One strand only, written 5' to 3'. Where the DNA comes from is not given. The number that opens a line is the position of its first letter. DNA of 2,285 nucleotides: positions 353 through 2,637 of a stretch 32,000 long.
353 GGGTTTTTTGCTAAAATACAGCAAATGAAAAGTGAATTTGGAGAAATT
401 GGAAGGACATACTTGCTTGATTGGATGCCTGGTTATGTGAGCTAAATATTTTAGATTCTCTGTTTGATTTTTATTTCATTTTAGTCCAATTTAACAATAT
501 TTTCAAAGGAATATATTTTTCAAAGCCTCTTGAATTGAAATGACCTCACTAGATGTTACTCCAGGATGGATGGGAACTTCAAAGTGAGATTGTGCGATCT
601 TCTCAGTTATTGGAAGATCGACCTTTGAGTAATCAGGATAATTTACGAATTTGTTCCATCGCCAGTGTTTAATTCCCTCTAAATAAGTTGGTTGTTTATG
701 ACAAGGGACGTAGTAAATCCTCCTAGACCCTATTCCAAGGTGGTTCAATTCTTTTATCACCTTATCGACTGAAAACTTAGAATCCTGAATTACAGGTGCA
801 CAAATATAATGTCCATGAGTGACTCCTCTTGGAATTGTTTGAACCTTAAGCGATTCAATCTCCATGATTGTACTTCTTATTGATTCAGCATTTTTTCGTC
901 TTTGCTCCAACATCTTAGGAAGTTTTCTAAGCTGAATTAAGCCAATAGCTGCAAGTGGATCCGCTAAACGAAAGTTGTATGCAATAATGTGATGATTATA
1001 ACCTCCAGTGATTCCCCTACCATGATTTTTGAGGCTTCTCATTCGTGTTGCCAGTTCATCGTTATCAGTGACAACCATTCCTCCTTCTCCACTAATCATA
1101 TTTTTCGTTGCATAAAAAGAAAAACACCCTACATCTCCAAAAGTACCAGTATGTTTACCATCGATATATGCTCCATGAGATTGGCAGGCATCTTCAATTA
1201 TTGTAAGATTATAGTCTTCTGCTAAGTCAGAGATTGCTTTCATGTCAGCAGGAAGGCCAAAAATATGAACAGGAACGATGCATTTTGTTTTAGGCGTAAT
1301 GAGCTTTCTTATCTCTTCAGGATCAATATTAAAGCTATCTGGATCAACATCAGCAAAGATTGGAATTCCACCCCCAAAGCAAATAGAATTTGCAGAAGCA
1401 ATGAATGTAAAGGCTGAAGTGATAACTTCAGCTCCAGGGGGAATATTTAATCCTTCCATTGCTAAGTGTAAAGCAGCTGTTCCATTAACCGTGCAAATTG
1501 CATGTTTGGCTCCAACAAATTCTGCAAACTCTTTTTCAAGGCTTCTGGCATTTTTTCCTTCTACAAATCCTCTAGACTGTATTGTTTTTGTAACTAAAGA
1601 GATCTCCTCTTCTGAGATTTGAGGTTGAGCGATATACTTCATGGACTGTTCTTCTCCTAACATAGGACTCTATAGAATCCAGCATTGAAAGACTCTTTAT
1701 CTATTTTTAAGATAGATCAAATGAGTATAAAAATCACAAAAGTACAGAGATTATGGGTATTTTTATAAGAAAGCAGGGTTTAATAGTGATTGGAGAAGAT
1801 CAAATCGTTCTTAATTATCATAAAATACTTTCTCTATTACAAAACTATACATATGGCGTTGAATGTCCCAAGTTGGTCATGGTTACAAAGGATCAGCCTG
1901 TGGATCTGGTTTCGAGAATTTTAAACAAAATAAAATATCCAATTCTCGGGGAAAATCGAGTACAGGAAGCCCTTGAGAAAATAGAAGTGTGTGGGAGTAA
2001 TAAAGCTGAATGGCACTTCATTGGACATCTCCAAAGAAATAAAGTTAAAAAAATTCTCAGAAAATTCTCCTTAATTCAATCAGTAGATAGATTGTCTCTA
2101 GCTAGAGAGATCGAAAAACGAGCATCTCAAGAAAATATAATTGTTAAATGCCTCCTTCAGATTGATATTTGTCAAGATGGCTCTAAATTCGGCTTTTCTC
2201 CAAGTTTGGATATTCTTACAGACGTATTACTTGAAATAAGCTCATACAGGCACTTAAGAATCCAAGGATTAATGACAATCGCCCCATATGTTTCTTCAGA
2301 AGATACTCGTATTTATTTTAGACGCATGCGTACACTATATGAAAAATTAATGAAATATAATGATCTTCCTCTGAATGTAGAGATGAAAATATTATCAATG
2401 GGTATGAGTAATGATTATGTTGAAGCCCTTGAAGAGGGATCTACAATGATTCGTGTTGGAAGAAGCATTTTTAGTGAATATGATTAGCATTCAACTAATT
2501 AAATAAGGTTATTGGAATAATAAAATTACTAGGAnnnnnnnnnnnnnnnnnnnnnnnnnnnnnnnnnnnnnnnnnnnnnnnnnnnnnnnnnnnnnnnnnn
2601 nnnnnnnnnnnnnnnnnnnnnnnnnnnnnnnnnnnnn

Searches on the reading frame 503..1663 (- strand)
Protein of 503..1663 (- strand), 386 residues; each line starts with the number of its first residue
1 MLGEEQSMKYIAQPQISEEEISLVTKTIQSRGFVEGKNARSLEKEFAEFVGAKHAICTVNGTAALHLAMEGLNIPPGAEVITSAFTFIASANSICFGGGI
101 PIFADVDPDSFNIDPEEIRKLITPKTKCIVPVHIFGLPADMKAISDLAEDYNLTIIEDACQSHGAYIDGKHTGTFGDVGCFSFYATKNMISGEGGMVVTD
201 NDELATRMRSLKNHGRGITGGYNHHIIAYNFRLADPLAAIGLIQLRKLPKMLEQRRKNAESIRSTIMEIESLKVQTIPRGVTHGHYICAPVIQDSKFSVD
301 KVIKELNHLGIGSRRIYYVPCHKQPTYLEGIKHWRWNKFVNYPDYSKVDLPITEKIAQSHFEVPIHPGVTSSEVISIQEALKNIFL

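Call 19: search_protein_families(library=pfam, proteins=[window:503-1663:-], max_evalue=0.001)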
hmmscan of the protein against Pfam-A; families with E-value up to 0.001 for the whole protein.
window:503-1663:- (386 aa): 4 families
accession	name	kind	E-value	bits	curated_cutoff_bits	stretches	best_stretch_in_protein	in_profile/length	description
PF01041.23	DegT_DnrJ_EryC1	-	1e-110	370.8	19.8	1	15-381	2-359/360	DegT/DnrJ/EryC1/StrS aminotransferase family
PF01212.27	Beta_elim_lyase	-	1.6e-10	41.2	27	1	36-271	31-270/288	Beta-eliminating lyase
PF00266.25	Aminotran_5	-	2.5e-06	27.2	21.5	1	22-216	28-229/371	Aminotransferase class-V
PF01053.26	Cys_Met_Meta_PP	-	0.00019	20.5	27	1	39-213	54-227/381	Cys/Met metabolism PLP-dependent enzyme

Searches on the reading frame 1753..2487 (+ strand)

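Call 19: search_protein_families(library=pfam, proteins=[window:1753-2487:+], max_evalue=0.001)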
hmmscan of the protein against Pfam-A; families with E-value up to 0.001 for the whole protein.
window:1753-2487:+ (244 aa): 1 family
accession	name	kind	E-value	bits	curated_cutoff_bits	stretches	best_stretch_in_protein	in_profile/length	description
PF01168.26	Ala_racemase_N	-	2.2e-14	54.2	24.1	1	39-241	21-217/220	Alanine racemase, N-terminal domain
